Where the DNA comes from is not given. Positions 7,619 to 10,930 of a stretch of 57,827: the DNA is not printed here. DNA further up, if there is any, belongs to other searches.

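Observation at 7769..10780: Single polypeptide carrying two complete, apparently active PilB/GspE ATPase modules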

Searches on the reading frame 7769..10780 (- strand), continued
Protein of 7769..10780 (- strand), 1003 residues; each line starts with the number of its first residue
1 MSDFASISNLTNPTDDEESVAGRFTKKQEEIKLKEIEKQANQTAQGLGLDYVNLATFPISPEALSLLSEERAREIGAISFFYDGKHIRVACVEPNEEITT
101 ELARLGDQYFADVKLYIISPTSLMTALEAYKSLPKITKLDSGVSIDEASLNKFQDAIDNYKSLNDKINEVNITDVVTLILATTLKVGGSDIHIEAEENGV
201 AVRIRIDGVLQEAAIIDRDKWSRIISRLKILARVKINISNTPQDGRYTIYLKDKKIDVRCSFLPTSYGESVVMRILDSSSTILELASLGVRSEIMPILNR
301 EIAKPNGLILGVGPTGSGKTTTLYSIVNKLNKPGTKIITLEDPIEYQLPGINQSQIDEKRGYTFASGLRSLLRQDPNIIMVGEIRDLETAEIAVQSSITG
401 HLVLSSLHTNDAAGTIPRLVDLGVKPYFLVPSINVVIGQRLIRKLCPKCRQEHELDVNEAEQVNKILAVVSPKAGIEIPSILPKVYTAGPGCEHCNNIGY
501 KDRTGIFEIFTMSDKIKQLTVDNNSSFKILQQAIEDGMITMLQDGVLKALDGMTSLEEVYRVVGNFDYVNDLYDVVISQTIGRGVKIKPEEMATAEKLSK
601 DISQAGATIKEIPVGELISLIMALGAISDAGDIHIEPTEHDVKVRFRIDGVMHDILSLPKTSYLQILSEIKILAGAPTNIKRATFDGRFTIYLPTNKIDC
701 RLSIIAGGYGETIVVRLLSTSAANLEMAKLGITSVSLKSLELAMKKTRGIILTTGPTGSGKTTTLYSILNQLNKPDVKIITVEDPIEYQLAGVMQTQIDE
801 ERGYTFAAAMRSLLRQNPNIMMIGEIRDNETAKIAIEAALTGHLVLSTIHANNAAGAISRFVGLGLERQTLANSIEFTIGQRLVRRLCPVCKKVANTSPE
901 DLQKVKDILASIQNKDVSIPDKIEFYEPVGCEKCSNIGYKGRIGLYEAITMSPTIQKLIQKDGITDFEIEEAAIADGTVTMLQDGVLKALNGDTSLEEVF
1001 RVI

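Call 60: find_encoding_contigs(protein=P0129, flank=8000, max_places=1)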
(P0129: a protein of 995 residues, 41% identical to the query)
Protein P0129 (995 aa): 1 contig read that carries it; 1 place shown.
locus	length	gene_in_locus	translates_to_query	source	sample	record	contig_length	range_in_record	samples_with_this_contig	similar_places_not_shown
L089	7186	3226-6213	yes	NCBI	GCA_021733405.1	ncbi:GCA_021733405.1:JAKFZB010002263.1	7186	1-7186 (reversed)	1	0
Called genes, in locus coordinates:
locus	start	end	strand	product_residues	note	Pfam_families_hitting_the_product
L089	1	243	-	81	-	?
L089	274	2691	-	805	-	PF02739:5_3_exonuc_N, PF01367:5_3_exonuc, PF00476:DNA_pol_A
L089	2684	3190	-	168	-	PF02367:TsaE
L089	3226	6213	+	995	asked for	PF00437:T2SSE, PF20720:nSTAND3 (faint), PF02399:Herpes_ori_bp (faint), PF25199:nSTAND_NTPase5 (faint), PF02492:cobW (faint), PF13173:AAA_14 (faint), PF13401:AAA_22 (faint), PF00437:T2SSE, +1 more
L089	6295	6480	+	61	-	-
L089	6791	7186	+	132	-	?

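Call 72: search_protein_families(library=pfam, proteins=[P0135, P0129, P0126], max_evalue=0.01)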
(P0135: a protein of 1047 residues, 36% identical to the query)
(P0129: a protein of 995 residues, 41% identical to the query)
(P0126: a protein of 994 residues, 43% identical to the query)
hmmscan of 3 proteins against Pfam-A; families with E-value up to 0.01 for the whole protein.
P0135 (1047 aa): 22 families
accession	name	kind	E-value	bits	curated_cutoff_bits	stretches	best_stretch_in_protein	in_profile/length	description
PF00437.27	T2SSE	-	3.3e-236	783.3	24.9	2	661-1042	6-370/370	Type II/IV secretion system protein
PF00482.28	T2SSF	-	5.4e-22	78.5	25.2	2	118-203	2-88/125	Type II secretion system (T2SS), protein F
PF13401.12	AAA_22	-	3.1e-06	28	27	0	798-840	6-48/130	AAA domain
PF25199.1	nSTAND_NTPase5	-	1.3e-05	25.5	34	0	361-389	38-66/145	Novel STAND NTPase 5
PF20720.3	nSTAND3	-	1.6e-05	25.1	27.2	0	363-394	16-48/155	Novel STAND NTPase 3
PF13191.12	AAA_16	-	2e-05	25.6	32.6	0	354-396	10-60/167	AAA ATPase domain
PF13173.12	AAA_14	-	5.1e-05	23.7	27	0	799-837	4-43/129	AAA domain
PF02492.25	cobW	-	7e-05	22.9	20.7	0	800-824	3-27/180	CobW/HypB/UreG, nucleotide-binding domain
PF13555.12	AAA_29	-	0.00015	21.9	27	0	362-381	20-39/61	P-loop containing region of AAA domain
PF13604.12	AAA_30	-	0.00018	21.7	27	0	787-828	8-49/191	AAA domain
PF01637.24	ATPase_2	-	0.00021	21.6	33.2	0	796-823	19-46/225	ATPase domain predominantly from Archaea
PF00005.33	ABC_tran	-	0.00022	22.3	25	0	800-832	14-45/137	ABC transporter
PF13476.12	AAA_23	-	0.00024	22.2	27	0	798-816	20-38/201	AAA domain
PF05729.18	NACHT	-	0.00062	20.1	26.7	0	799-821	2-24/167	NACHT domain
PF13481.12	AAA_25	-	0.0012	18.9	27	0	799-818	35-54/195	AAA domain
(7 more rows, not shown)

P0129 (995 aa): 26 families (the best 25 are shown)
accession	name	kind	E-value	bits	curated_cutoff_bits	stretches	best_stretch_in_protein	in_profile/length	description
PF00437.27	T2SSE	-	3.8e-220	730.4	24.9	2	596-974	12-370/370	Type II/IV secretion system protein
PF25199.1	nSTAND_NTPase5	-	8.5e-08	32.6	34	1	723-768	38-84/145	Novel STAND NTPase 5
PF13173.12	AAA_14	-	2e-07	31.5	27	0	728-812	4-81/129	AAA domain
PF13401.12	AAA_22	-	3.9e-07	30.9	27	0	726-759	5-38/130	AAA domain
PF20720.3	nSTAND3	-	2.6e-06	27.7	27.2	0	297-334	17-54/155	Novel STAND NTPase 3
PF13191.12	AAA_16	-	4.3e-06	27.8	32.6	0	292-363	18-85/167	AAA ATPase domain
PF02399.21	Herpes_ori_bp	-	1.3e-05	24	20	0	727-758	50-82/820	Origin of replication binding protein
PF02492.25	cobW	-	1.6e-05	25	20.7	0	729-759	3-34/180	CobW/HypB/UreG, nucleotide-binding domain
PF13604.12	AAA_30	-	2.1e-05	24.8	27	0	723-759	15-51/191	AAA domain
PF00005.33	ABC_tran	-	6.7e-05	24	25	0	730-805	15-79/137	ABC transporter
PF12775.13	AAA_7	-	8.7e-05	22.6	25.8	0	722-759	29-66/181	P-loop containing dynein motor region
PF13555.12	AAA_29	-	0.00011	22.2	27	0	725-743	21-39/61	P-loop containing region of AAA domain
PF03215.21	Rad17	-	0.00013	22.4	23.8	0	281-327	31-74/186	Rad17 P-loop domain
PF01580.24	FtsK_SpoIIIE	-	0.00015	21.8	24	0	717-748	31-61/221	FtsK/SpoIIIE family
PF10412.15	TrwB_AAD_bind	-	0.00064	19.2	20.5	0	727-758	16-47/387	Type IV secretion-system coupling protein DNA-binding domain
PF05157.20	MshEN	-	0.0035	17.7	23.1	1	31-115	2-85/90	MshEN domain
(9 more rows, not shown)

P0126 (994 aa): 24 families
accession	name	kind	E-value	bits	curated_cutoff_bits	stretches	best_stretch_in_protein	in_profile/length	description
PF00437.27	T2SSE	-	9.5e-222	735.7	24.9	2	158-547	9-369/370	Type II/IV secretion system protein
PF25199.1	nSTAND_NTPase5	-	3e-09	37.3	34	1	280-339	24-85/145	Novel STAND NTPase 5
PF13401.12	AAA_22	-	1.1e-07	32.6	27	0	295-333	4-42/130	AAA domain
PF20720.3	nSTAND3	-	4.5e-06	26.9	27.2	0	296-335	17-56/155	Novel STAND NTPase 3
PF00004.35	AAA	-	1.3e-05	26.1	21.2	0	731-760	2-28/131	ATPase family associated with various cellular activities (AAA)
PF13604.12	AAA_30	-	1.5e-05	25.3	27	0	718-759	9-50/191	AAA domain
PF04851.21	ResIII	-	2.6e-05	24.6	22.5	0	717-753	13-49/164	Type III restriction enzyme, res subunit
PF02492.25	cobW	-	6.9e-05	22.9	20.7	0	300-329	4-34/180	CobW/HypB/UreG, nucleotide-binding domain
PF13173.12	AAA_14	-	7.4e-05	23.2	27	0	299-340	5-47/129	AAA domain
PF13555.12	AAA_29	-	7.8e-05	22.8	27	0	726-747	21-42/61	P-loop containing region of AAA domain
PF05157.20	MshEN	-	8.2e-05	23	23.1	1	29-111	2-83/90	MshEN domain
PF00270.35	DEAD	-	0.00015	22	26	0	299-328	17-49/167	DEAD/DEAH box helicase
PF12775.13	AAA_7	-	0.00032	20.7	25.8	0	299-330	36-67/181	P-loop containing dynein motor region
PF13191.12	AAA_16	-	0.00036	21.5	32.6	0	291-326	18-54/167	AAA ATPase domain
PF06414.18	Zeta_toxin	-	0.00039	20.4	22.3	0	730-758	19-46/199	Zeta toxin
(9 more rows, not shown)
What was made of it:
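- P0135 pairs two platform domains with two ATPase modules (call 72), which fits side-by-side use.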

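Call 76: find_encoding_contigs(protein=P0140, flank=6000, max_places=2)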
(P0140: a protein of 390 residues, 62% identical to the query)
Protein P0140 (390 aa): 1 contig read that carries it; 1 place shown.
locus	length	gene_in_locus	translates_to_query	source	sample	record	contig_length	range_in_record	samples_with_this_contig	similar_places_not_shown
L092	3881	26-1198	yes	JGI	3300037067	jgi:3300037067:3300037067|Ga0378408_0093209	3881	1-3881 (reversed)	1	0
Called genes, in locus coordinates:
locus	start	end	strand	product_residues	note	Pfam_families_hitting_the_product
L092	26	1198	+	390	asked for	PF00437:T2SSE, PF13401:AAA_22 (faint)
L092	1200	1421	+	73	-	-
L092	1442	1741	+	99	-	PF01997:Translin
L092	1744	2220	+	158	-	PF00149:Metallophos, PF12850:Metallophos_2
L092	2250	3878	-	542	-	PF02463:SMC_N (faint), PF13304:AAA_21 (faint), PF12399:BCA_ABC_TP_C (faint), PF00005:ABC_tran (weak)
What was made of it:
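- The apparent stand-alone module 2 (P0140) is a contig-edge fragment (call 76).
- Tried and rejected: P0140 (390 aa, module 2 only) is a contig-edge fragment (call 76).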
